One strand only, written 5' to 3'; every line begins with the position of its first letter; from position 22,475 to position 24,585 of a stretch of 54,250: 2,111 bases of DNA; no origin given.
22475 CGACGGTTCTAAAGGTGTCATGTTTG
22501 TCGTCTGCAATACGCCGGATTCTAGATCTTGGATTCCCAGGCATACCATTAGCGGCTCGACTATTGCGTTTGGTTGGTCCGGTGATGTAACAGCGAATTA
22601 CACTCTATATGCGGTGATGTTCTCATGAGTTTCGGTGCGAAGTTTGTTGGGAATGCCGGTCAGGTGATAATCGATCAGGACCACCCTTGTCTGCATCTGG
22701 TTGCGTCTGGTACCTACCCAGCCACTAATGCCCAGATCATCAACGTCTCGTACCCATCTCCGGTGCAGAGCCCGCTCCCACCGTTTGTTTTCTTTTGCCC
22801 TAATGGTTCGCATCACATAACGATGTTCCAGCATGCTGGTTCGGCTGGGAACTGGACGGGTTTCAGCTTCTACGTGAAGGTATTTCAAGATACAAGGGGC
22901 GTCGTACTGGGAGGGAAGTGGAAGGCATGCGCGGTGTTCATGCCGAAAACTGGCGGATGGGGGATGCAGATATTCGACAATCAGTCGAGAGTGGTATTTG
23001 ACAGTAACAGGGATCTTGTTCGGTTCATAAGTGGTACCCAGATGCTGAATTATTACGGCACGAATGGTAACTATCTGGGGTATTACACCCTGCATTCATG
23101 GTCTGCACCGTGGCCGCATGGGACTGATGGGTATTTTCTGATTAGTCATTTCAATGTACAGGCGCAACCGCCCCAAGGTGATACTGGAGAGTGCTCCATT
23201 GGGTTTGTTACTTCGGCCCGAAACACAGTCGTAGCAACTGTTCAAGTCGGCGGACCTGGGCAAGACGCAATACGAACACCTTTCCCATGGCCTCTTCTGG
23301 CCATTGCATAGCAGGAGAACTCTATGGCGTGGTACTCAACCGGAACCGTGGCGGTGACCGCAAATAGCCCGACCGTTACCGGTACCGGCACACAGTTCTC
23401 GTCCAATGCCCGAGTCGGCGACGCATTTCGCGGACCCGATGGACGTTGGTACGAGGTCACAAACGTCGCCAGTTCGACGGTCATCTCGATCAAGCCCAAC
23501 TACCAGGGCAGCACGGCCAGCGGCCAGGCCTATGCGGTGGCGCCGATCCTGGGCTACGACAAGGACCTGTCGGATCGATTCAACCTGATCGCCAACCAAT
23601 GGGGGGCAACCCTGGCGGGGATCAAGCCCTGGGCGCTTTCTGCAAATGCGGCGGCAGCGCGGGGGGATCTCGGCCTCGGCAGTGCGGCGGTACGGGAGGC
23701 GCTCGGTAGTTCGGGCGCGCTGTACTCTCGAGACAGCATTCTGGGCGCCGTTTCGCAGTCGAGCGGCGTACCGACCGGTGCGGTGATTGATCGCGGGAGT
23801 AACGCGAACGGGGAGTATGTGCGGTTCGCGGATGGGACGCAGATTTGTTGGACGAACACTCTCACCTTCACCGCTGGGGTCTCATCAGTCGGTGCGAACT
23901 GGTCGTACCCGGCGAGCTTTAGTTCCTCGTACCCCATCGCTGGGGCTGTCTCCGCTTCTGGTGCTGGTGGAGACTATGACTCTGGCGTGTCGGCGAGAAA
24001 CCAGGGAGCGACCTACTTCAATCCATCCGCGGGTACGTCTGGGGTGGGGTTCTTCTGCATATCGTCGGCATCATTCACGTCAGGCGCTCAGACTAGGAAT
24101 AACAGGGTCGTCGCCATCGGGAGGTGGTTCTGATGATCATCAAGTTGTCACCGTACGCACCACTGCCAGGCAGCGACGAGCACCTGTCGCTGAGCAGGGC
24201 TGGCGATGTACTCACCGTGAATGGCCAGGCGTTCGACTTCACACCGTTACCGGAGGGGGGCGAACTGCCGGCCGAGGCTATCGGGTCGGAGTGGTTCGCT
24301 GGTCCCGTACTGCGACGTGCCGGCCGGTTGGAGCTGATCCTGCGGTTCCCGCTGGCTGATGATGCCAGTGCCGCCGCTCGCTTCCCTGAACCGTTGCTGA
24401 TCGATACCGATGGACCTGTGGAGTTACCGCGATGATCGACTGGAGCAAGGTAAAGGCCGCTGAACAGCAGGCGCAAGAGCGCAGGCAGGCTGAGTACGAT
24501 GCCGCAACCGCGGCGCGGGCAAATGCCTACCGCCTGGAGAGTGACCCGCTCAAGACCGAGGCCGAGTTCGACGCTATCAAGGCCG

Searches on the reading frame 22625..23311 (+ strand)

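Call 97: search_protein_families(library=phrogs, proteins=[window:22625-23311:+], max_evalue=0.00001)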
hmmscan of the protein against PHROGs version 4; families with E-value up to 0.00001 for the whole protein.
window:22625-23311:+ (228 aa): 4 families
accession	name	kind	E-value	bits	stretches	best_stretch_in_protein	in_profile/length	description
phrog_3370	-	unknown function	3.6e-74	250.2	1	1-211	1-208/223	-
phrog_30300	-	unknown function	1.1e-25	90.9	1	114-228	1-108/108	-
phrog_21124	-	unknown function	1.9e-10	41.6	1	4-203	107-322/350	-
phrog_4062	-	unknown function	3.5e-08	34.3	1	1-136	1-129/230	-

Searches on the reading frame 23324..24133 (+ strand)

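Call 97: search_protein_families(library=phrogs, proteins=[window:23324-24133:+], max_evalue=0.00001)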
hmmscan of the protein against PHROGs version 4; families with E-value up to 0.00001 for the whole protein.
window:23324-24133:+ (269 aa): 13 families
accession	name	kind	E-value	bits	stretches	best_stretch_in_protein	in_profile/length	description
phrog_2712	-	tail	2.5e-102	344.5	2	1-132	377-520/700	tail fiber protein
phrog_14458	-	tail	1.4e-53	183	1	125-269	138-281/281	tail fiber protein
phrog_34307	-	unknown function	5.4e-37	128.7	1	1-101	1-101/407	-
phrog_38424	-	unknown function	1e-35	124.5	1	1-101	1-101/488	-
phrog_1980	-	tail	4.3e-22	80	1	1-97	1-105/449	tail fiber protein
phrog_12714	-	unknown function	1.3e-11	44.8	1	1-73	3-80/568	-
phrog_18794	-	unknown function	5.1e-10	40.1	1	3-95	5-115/427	-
phrog_7697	-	tail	1.1e-07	31.6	1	137-268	956-1089/1090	tail fiber protein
phrog_1591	-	tail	4.1e-07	30.7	1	1-73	1-76/484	tail fiber protein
phrog_9922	-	tail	4.9e-07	30.3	1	5-72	2-71/199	minor tail protein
phrog_17834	-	unknown function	4.9e-07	30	1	4-74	7-80/458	-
phrog_1836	-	tail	1.6e-06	29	1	1-183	8-125/366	tail fiber protein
phrog_14824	-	unknown function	7.1e-06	25.5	1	154-214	622-679/719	-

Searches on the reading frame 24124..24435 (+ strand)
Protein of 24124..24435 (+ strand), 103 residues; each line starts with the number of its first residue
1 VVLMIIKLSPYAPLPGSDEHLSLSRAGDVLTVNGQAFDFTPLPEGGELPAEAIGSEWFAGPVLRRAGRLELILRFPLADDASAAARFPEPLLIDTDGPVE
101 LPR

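Call 97: search_protein_families(library=phrogs, proteins=[window:24124-24435:+], max_evalue=0.00001)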
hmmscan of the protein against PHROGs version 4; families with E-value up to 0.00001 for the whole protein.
window:24124-24435:+ (103 aa): 2 families
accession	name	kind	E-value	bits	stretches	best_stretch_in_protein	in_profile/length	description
phrog_2398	-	unknown function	1.8e-46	158.2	1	4-103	3-102/132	-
phrog_24907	-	unknown function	5.3e-24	86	1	4-102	1-95/235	-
